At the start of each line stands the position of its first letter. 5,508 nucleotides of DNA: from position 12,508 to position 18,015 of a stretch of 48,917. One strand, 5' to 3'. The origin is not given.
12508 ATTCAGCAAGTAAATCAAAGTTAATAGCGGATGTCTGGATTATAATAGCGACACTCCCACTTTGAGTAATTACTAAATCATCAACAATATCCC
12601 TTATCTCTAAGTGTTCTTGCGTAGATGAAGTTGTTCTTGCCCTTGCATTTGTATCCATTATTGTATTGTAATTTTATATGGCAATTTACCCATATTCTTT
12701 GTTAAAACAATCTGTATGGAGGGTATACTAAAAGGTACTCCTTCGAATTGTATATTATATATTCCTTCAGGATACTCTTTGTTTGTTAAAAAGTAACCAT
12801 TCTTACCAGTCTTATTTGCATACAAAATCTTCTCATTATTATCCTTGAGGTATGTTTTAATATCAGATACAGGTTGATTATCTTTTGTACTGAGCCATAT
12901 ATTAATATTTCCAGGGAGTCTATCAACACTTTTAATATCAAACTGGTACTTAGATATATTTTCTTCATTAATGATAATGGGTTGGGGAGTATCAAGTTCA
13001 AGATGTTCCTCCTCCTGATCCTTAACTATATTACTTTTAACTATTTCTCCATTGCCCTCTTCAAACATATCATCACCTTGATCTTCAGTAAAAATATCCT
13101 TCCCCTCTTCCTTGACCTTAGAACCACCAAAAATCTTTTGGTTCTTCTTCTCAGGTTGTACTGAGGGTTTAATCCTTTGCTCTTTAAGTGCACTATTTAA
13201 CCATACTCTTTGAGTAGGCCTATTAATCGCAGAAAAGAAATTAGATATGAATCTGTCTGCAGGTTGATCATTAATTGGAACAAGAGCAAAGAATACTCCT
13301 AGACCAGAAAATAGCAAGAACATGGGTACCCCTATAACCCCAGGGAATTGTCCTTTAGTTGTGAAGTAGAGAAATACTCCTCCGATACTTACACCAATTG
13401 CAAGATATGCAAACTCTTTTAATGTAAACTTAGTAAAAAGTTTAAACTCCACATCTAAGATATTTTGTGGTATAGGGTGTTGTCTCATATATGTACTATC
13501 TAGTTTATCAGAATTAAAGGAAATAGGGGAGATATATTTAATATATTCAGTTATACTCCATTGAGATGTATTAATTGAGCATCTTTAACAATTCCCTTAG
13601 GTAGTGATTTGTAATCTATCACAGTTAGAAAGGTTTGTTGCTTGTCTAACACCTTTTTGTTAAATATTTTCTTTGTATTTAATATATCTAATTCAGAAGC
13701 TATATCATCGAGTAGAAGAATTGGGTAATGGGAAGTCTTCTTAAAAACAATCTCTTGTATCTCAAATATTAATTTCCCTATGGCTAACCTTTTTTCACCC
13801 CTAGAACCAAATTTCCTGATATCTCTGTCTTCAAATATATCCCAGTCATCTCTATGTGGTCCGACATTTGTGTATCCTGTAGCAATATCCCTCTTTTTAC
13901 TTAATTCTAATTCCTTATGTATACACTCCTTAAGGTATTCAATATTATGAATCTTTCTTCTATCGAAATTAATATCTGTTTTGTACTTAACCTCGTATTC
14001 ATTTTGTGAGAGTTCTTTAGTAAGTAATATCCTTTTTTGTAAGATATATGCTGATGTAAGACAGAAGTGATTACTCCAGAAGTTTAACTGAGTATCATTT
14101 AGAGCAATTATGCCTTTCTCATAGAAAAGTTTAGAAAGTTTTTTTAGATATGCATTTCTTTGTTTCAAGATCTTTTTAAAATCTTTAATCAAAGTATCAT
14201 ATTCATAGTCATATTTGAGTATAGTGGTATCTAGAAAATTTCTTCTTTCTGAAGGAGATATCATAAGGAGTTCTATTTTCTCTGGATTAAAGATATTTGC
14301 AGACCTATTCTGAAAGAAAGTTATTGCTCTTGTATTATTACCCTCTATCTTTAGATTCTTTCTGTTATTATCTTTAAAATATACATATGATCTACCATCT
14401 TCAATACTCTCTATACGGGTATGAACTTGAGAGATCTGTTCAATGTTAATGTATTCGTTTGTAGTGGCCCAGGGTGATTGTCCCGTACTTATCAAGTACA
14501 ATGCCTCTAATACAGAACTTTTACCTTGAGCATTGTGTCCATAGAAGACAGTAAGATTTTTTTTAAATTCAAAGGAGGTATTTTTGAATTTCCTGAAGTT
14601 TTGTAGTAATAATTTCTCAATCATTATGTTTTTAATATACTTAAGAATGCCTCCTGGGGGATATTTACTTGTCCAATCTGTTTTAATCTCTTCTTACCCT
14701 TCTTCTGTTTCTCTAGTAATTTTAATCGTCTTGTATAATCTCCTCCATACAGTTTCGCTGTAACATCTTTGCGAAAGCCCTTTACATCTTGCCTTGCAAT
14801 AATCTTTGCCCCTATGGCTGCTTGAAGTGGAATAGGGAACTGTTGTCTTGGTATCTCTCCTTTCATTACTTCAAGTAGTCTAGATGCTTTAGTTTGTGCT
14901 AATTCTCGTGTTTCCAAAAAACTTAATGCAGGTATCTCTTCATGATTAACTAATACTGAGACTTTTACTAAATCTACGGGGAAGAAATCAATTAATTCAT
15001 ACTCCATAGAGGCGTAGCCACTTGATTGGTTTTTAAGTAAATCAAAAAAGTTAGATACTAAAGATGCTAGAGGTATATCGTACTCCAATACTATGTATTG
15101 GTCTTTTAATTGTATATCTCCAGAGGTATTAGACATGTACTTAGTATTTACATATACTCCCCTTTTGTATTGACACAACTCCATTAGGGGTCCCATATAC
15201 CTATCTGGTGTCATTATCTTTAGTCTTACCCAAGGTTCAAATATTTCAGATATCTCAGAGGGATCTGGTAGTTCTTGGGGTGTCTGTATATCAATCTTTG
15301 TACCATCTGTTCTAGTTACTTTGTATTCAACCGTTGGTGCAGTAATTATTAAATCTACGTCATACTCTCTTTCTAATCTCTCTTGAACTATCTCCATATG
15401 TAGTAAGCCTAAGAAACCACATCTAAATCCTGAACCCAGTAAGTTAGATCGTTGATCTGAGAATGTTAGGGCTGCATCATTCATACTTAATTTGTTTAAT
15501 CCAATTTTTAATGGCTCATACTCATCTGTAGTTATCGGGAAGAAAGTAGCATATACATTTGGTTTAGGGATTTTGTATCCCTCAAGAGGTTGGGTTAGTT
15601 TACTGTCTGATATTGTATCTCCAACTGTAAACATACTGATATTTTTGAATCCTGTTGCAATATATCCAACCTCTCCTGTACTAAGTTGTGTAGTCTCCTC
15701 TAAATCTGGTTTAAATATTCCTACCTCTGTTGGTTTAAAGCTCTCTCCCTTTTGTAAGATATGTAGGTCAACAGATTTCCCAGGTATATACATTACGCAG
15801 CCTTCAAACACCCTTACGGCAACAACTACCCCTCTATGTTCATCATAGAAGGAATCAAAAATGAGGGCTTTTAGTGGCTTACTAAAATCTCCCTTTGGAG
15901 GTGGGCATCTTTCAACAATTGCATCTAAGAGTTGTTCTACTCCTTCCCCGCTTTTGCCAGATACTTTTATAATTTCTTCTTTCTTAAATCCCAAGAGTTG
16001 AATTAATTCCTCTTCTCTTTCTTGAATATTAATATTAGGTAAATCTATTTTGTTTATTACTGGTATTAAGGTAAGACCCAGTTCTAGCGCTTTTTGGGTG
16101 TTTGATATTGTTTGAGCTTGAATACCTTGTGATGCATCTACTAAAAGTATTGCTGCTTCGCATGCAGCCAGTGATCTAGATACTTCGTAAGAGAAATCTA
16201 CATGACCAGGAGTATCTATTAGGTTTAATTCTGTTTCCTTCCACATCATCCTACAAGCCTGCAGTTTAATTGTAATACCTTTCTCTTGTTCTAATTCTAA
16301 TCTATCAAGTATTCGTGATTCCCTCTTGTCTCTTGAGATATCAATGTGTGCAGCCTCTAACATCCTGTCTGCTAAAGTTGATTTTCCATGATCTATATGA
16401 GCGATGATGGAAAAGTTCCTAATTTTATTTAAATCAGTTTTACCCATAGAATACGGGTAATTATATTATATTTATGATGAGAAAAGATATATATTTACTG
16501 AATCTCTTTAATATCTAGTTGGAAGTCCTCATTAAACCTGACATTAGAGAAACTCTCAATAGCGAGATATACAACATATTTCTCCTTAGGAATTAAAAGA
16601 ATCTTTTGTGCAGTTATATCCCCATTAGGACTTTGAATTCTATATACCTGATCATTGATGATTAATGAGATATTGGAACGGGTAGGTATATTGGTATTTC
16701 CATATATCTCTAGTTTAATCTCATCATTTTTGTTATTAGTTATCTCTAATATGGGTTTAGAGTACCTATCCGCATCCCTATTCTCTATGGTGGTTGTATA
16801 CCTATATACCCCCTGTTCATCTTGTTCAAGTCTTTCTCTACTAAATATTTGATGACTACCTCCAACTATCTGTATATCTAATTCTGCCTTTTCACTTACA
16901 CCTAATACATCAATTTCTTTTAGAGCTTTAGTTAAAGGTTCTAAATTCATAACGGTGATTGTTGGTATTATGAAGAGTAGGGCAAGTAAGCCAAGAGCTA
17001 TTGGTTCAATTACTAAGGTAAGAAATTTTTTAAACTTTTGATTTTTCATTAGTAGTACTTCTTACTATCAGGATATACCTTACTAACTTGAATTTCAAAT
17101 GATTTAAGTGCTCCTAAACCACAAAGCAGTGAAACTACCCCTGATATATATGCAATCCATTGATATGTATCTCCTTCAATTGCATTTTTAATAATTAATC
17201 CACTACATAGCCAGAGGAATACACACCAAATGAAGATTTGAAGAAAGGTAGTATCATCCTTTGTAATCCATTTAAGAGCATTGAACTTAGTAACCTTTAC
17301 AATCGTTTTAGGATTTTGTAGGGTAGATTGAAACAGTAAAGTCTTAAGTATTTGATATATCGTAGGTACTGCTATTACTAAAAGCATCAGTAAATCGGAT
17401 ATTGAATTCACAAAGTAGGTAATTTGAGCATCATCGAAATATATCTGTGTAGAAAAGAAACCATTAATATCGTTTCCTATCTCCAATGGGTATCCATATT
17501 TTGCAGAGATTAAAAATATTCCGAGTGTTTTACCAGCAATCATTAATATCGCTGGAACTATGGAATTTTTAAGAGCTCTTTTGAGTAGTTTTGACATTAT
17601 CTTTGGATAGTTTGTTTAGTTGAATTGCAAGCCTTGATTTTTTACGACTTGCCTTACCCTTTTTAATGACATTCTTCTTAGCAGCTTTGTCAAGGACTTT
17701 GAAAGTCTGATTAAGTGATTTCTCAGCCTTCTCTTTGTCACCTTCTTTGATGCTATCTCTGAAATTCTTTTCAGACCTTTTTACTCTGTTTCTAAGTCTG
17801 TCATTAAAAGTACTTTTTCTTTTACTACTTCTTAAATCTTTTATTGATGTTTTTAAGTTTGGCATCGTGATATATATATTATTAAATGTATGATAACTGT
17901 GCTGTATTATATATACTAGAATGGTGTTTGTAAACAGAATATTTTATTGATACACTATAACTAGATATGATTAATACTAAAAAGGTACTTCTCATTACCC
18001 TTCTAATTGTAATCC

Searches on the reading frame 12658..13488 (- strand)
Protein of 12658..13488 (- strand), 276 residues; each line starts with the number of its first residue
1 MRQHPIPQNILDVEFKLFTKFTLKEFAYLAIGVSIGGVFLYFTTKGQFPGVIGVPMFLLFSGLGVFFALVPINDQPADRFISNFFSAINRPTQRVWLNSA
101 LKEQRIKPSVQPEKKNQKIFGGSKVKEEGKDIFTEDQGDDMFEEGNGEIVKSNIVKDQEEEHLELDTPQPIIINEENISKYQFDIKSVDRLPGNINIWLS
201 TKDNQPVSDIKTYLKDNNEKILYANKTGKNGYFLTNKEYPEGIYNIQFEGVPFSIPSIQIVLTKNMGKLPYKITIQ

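Call 6: search_protein_families(library=pfam, proteins=[window:12658-13488:-], max_evalue=0.1)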
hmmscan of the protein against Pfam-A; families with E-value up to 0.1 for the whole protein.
window:12658-13488:- (276 aa): 3 families
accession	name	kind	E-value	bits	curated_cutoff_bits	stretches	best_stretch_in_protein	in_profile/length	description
PF12666.12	PrgI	-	3.9e-07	31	27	1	5-94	1-89/91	PrgI family protein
PF17210.9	SdrD_B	-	0.089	13.4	29.7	0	202-249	19-65/112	SdrD B-like domain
PF18943.6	DUF5690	-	0.09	12.1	25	0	20-84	252-316/382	Family of unknown function (DUF5690)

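Call 10: search_protein_families(library=ncbifam, proteins=[window:12658-13488:-], max_evalue=0.1)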
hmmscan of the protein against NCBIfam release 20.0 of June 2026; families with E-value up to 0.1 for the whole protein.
window:12658-13488:- (276 aa): 1 family
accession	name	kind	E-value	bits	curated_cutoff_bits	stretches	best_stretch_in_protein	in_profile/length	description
NF033712.0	B12_rSAM_KedN5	subfamily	0.094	10.9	700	0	115-162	91-138/624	KedN5 family methylcobalamin-dependent radical SAM C-methyltransferase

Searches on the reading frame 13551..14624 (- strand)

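Call 6: search_protein_families(library=pfam, proteins=[window:13551-14624:-], max_evalue=0.1)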
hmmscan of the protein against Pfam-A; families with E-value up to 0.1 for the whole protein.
window:13551-14624:- (357 aa): 10 families
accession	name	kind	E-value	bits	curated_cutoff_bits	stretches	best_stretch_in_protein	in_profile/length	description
PF02463.25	SMC_N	-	4.8e-15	56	40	1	1-323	1-182/220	RecF/RecN/SMC N terminal domain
PF13476.12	AAA_23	-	6e-11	43.8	27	1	4-205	1-142/201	AAA domain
PF13175.12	AAA_15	-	2.2e-10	41.2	32.1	1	1-247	1-210/374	AAA ATPase domain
PF13304.12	AAA_21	-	2e-08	35.1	27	1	24-328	1-285/304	AAA domain, putative AbiEii toxin, Type IV TA system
PF13514.12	AAA_27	-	3.4e-05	23.9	22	1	2-43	3-47/206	AAA domain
PF13555.12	AAA_29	-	0.00018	21.6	27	1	4-57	3-56/61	P-loop containing region of AAA domain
PF11398.14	DUF2813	-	0.00073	19.5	21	1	3-47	4-47/372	Protein of unknown function (DUF2813)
PF13972.11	TetR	-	0.0024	18.1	25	1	141-208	50-115/144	Bacterial transcriptional repressor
PF00005.33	ABC_tran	-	0.0077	17.3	25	1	14-111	2-80/137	ABC transporter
PF00350.29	Dynamin_N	-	0.018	15.5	27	1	26-85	2-66/168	Dynamin family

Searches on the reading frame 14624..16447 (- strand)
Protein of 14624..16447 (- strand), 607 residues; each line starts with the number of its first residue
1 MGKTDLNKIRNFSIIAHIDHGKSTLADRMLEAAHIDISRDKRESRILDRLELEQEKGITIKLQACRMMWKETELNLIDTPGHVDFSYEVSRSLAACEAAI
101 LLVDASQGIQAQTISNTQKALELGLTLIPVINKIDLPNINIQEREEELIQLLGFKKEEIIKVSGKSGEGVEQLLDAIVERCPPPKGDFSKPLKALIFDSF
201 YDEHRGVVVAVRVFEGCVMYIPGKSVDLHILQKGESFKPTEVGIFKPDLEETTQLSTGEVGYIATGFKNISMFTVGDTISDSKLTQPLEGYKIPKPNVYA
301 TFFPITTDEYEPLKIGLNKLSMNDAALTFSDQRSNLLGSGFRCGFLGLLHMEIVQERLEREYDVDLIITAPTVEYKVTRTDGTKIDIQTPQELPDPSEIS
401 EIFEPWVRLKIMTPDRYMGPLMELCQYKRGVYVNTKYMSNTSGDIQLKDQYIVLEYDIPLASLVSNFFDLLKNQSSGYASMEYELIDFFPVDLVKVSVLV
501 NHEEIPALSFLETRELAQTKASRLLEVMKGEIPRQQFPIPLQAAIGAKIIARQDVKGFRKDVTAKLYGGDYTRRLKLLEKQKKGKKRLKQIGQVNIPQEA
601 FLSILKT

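Call 6: search_protein_families(library=pfam, proteins=[window:14624-16447:-], max_evalue=0.1)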
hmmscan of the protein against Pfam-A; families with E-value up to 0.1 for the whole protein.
window:14624-16447:- (607 aa): 13 families
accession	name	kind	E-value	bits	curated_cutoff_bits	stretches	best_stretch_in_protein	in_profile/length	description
PF00009.33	GTP_EFTU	-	4.4e-55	186.6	26.5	1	8-182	2-187/188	Elongation factor Tu GTP binding domain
PF06421.17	LepA_C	-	3.4e-40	136.9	29.7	1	500-606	1-107/107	GTP-binding protein LepA C-terminus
PF00679.30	EFG_C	-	3.4e-14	53.1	27.9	1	402-496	2-86/89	Elongation factor G C-terminus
PF01926.29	MMR_HSR1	-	1.1e-05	26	21.9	1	20-132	10-112/113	50S ribosome-binding GTPase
PF14492.12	EFG_III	-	0.00014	22.2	27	1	293-368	1-73/75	Elongation Factor G, domain III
PF02421.24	FeoB_N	-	0.00016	21.6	27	1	57-177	32-156/156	Ferrous iron transport protein B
PF16658.11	RF3_C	-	0.00037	20.8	40.1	1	304-378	17-86/132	Class II release factor RF3, C-terminal domain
PF04548.22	AIG1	-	0.0039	17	27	1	54-91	31-68/212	AIG1 family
PF03144.31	GTP_EFTU_D2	-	0.031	15.1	30.3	1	206-279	1-72/73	Elongation factor Tu domain 2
PF09439.16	SRPRB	-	0.063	13.1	25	0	62-103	43-80/178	Signal recognition particle receptor beta subunit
PF19275.4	HflX_C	-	0.074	13.5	26.4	0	155-180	8-33/102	HflX C-terminal domain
PF00025.27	Arf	-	0.075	12.9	22.3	0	46-180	30-173/174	ADP-ribosylation factor family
PF16897.10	MMR_HSR1_Xtn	-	0.089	13.2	35.2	0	128-179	59-102/106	C-terminal region of MMR_HSR1 domain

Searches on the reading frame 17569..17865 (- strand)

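Call 6: search_protein_families(library=pfam, proteins=[window:17569-17865:-], max_evalue=0.1)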
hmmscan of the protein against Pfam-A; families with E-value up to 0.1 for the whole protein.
window:17569-17865:- (98 aa): 1 family
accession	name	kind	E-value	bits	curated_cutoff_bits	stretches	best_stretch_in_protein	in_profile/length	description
PF01649.23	Ribosomal_S20p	-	4.7e-18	66.1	29.5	1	2-84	1-83/83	Ribosomal protein S20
